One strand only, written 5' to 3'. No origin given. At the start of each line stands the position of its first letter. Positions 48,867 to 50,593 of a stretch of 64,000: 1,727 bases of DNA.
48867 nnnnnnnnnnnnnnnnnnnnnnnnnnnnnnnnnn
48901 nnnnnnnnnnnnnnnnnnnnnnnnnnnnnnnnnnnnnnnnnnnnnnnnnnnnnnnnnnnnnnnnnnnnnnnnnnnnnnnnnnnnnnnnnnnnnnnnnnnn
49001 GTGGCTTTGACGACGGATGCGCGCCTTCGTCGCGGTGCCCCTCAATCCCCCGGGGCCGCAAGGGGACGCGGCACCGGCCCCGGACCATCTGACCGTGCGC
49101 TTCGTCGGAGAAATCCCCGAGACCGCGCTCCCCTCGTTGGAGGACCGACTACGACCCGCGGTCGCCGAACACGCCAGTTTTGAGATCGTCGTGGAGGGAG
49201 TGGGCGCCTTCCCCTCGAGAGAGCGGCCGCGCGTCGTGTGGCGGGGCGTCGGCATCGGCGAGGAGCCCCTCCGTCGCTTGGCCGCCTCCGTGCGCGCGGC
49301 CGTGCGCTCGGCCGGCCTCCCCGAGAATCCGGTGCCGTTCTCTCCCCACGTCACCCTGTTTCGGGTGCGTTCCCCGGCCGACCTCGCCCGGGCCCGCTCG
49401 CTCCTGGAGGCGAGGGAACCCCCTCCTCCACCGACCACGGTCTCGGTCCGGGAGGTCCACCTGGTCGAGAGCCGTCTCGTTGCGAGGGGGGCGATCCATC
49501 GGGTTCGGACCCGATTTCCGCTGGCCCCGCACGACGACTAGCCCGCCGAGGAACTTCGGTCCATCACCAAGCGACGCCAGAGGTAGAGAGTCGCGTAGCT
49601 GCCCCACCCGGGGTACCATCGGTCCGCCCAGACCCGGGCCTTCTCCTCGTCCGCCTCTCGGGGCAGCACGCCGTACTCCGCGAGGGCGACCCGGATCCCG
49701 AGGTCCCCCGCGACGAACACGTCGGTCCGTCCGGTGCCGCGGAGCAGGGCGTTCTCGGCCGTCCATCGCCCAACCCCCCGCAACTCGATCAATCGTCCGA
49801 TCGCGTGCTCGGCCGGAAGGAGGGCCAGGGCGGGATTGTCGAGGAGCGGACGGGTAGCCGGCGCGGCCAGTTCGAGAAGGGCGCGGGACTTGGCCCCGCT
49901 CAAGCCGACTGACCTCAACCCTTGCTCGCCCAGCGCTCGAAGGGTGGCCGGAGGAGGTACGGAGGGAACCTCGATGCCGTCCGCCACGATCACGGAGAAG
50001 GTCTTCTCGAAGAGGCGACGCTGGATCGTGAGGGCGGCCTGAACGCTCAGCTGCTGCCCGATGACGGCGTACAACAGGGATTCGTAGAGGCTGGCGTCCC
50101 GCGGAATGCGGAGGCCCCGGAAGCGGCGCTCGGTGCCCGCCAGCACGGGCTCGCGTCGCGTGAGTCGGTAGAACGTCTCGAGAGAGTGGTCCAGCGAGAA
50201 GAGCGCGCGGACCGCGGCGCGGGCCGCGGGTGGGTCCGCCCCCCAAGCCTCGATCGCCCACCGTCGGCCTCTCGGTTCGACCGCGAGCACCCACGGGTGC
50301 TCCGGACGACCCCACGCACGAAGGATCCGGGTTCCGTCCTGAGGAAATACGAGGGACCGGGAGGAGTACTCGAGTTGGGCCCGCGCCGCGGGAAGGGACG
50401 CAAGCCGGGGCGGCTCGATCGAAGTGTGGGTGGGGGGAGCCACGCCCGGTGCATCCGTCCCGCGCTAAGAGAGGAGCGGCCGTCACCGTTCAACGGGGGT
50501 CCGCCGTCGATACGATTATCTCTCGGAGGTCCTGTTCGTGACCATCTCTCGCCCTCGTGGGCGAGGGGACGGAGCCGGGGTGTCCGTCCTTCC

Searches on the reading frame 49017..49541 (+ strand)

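Call 81: search_protein_families(library=pfam, proteins=[window:49017-49541:+], max_evalue=0.0001)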
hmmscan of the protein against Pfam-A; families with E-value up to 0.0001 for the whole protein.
window:49017-49541:+ (174 aa): 2 families
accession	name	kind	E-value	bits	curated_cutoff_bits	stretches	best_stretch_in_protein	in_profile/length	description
PF02834.22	LigT_PEase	-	1.1e-23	83.6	23.3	2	24-75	36-87/87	LigT like Phosphoesterase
PF13563.12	2_5_RNA_ligase2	-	2.5e-19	70.3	27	1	21-152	24-148/152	2'-5' RNA ligase superfamily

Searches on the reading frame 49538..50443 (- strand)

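Call 81: search_protein_families(library=pfam, proteins=[window:49538-50443:-], max_evalue=0.0001)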
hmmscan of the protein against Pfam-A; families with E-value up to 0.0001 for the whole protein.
window:49538-50443:- (301 aa): 1 family
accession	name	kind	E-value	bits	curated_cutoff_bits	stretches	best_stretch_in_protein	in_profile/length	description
PF00730.31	HhH-GPD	-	3.7e-08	34.1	26.2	1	126-270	3-99/108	HhH-GPD superfamily base excision DNA repair protein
